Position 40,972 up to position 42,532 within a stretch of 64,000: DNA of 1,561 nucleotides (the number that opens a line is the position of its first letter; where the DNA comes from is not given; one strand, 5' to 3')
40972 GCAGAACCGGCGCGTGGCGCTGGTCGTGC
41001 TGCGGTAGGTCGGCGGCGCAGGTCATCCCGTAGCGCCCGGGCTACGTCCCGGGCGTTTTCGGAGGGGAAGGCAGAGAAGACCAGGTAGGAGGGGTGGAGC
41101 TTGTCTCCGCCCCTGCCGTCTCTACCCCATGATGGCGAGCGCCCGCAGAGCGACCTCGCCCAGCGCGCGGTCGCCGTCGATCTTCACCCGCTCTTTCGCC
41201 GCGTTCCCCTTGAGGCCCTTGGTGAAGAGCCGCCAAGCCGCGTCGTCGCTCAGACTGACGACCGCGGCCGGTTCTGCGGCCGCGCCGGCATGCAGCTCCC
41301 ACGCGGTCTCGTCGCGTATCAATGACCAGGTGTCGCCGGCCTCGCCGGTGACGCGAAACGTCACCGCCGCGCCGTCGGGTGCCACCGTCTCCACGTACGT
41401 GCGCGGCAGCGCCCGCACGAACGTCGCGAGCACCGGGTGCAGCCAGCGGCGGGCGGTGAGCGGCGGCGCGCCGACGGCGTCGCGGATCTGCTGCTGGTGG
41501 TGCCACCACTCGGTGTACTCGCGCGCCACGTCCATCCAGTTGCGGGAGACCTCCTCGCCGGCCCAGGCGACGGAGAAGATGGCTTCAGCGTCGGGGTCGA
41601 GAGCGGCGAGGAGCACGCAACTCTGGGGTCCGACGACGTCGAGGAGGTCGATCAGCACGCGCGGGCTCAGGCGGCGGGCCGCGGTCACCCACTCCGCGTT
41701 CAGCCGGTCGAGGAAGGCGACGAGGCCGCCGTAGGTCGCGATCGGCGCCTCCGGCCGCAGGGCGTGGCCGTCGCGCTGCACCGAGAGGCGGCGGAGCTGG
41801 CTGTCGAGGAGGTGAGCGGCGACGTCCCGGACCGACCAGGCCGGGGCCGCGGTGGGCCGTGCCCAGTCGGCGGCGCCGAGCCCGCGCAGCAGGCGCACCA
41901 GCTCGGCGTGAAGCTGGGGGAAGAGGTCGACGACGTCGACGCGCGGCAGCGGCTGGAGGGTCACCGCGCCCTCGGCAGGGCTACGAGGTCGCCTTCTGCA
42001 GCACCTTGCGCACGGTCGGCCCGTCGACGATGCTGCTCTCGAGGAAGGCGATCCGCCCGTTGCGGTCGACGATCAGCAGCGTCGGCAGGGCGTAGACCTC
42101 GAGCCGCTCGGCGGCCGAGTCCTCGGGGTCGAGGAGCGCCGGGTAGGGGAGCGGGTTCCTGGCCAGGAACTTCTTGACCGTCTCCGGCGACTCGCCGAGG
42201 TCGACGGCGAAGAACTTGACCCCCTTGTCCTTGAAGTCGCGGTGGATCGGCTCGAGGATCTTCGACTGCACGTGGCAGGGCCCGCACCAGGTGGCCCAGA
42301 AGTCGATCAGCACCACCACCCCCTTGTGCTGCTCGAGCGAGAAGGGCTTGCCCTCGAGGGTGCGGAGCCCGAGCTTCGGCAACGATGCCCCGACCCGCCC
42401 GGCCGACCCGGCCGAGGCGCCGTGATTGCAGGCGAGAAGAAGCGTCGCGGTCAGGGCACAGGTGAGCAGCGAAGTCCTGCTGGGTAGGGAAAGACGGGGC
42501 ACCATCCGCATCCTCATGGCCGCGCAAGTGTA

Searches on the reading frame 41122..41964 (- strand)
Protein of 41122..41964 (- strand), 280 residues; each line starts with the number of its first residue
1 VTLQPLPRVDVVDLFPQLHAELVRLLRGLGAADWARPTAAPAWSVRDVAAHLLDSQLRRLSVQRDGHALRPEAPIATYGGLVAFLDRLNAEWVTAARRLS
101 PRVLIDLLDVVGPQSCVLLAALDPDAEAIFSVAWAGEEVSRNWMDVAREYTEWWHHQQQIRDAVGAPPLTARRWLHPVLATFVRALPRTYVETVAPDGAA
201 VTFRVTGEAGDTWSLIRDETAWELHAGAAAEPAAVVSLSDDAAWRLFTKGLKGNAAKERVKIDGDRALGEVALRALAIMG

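Call 33: search_protein_families(library=pfam, proteins=[window:41122-41964:-], max_evalue=0.001)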
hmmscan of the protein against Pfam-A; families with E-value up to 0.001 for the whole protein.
window:41122-41964:- (280 aa): 2 families
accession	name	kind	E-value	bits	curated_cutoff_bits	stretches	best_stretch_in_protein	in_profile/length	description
PF11716.13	MDMPI_N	-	1.2e-13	52.4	24.2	1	16-160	2-139/140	Mycothiol maleylpyruvate isomerase N-terminal domain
PF12867.12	DinB_2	-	6.5e-05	23.8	24.8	1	18-137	5-106/128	DinB superfamily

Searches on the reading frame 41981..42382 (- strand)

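Call 33: search_protein_families(library=pfam, proteins=[window:41981-42382:-], max_evalue=0.001)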
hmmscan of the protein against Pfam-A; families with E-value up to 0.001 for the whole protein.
window:41981-42382:- (133 aa): 6 families
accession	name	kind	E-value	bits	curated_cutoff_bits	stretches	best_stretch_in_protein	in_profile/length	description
PF00578.27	AhpC-TSA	-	1.5e-21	77.1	26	1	2-112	6-122/124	AhpC/TSA family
PF08534.16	Redoxin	-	6.4e-21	75.1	26.6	1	2-117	7-134/148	Redoxin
PF13905.12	Thioredoxin_8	-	1.1e-12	48.6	27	1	22-111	2-94/94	Thioredoxin-like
PF00085.26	Thioredoxin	-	6.3e-12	45.8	23.5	1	21-72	18-68/103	Thioredoxin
PF13098.12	Thioredoxin_2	-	1.4e-05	25.8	27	1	21-112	5-88/104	Thioredoxin-like domain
PF00255.25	GSHPx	-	5.6e-05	23.1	27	1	6-58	6-57/108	Glutathione peroxidase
